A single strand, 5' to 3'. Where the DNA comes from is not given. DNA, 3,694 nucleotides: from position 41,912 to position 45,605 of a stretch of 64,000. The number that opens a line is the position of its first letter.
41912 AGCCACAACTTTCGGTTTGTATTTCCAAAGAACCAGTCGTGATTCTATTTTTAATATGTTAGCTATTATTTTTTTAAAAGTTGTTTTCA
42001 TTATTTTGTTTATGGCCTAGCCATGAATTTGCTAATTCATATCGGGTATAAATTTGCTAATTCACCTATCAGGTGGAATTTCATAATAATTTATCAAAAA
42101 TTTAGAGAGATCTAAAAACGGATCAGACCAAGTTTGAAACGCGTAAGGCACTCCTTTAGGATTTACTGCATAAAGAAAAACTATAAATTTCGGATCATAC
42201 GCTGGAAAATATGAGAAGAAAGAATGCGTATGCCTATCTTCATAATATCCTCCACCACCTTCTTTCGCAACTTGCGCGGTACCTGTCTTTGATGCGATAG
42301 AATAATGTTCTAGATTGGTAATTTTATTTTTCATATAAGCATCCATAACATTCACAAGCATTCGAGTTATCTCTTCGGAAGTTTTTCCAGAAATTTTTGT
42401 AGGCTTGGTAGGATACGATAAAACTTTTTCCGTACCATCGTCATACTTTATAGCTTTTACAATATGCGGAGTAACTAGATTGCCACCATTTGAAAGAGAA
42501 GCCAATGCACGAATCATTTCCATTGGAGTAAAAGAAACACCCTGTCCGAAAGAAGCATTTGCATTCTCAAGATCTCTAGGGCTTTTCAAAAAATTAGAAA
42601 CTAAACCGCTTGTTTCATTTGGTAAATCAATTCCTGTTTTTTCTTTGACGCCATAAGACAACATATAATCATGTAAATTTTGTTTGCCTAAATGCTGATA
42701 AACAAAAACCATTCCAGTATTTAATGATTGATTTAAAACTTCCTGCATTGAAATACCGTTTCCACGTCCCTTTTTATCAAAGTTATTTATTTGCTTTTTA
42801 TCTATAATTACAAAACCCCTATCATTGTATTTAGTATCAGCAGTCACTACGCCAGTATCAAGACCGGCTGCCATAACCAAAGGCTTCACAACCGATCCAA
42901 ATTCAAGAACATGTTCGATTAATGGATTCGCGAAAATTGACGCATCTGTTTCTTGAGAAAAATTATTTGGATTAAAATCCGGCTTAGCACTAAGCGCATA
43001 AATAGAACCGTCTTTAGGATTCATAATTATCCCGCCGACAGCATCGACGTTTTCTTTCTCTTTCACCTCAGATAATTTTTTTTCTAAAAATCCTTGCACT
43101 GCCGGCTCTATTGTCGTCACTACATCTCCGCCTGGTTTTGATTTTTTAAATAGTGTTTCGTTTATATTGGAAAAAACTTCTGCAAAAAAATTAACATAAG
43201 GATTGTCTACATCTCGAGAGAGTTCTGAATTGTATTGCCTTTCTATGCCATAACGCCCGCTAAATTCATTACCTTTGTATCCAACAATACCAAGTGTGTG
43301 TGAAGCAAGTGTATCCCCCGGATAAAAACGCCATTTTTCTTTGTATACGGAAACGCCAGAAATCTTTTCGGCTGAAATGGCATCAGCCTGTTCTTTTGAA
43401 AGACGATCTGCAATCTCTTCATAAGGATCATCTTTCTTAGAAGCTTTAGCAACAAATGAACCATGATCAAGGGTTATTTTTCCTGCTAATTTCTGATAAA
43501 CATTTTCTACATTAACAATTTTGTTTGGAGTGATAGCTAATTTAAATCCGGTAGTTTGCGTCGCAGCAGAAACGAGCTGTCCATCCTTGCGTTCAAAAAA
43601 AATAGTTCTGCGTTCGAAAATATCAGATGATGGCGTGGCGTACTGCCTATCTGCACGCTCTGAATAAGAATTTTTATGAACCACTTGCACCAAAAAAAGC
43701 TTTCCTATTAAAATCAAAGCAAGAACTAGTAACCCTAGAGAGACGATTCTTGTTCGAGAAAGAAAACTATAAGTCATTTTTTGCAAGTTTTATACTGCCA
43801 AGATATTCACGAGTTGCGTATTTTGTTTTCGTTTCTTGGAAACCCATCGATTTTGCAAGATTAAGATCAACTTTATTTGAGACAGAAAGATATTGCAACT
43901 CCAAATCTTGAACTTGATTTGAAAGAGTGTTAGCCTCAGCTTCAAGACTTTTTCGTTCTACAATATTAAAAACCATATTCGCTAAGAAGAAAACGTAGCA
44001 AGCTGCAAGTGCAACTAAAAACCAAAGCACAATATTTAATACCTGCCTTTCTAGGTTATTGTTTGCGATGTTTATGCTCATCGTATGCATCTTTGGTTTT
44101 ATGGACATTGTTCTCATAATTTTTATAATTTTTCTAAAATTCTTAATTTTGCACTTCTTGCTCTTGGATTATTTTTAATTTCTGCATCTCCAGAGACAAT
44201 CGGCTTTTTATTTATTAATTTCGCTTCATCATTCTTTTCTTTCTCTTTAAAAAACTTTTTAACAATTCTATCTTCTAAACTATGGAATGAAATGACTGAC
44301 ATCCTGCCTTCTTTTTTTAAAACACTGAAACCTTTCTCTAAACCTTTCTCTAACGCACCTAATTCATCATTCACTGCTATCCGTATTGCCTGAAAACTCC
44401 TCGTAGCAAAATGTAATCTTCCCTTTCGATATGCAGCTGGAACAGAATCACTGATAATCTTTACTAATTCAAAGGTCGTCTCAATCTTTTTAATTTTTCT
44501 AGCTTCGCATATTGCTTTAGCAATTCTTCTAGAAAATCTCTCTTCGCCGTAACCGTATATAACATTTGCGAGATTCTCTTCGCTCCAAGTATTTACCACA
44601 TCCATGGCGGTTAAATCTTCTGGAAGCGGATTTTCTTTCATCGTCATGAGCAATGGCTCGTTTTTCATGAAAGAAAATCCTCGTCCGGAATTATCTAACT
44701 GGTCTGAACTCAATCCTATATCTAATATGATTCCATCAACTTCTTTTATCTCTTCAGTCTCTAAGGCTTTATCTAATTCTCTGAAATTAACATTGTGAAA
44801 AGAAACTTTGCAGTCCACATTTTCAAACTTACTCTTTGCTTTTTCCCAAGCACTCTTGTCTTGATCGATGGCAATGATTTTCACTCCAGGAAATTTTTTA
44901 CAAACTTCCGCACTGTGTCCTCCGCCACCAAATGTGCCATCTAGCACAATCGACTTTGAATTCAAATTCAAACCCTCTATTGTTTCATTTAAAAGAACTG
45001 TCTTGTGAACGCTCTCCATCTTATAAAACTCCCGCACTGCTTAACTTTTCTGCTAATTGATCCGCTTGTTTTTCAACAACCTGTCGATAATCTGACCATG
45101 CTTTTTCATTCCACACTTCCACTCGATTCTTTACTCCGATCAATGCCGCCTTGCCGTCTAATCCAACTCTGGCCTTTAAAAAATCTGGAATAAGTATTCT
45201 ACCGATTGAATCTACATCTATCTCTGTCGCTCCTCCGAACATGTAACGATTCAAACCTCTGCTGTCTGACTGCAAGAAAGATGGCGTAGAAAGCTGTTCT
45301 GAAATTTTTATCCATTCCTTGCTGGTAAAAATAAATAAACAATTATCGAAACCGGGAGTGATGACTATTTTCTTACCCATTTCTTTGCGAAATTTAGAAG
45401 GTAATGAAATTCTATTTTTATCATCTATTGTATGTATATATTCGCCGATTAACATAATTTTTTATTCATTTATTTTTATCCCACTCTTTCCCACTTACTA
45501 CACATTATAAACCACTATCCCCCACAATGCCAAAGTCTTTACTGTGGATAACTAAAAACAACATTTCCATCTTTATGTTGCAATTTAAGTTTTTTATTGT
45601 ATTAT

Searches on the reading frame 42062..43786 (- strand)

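Call 11: search_protein_families(library=pfam, proteins=[window:42062-43786:-], max_evalue=0.001)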
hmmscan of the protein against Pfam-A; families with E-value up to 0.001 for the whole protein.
window:42062-43786:- (574 aa): 2 families
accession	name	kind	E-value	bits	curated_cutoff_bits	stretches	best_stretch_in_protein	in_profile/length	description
PF00905.27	Transpeptidase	-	1.5e-62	212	22.1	1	253-544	4-282/299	Penicillin binding protein transpeptidase domain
PF03717.20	PBP_dimer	-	1.1e-08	36.2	24.4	1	75-189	18-158/180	Penicillin-binding Protein dimerisation domain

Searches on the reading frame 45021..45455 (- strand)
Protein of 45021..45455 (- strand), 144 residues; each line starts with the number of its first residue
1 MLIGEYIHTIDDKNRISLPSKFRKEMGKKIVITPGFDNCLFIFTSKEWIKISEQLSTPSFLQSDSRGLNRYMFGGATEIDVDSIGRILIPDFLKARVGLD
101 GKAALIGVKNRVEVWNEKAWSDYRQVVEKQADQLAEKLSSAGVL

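Call 56: search_protein_families(library=pfam, proteins=[window:45021-45455:-], max_evalue=0.01)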
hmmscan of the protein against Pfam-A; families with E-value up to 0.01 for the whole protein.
window:45021-45455:- (144 aa): 1 family
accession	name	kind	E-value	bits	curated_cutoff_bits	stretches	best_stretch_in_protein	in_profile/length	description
PF02381.23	MraZ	-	8.8e-32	109.3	23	2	1-70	1-71/72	MraZ protein, putative antitoxin-like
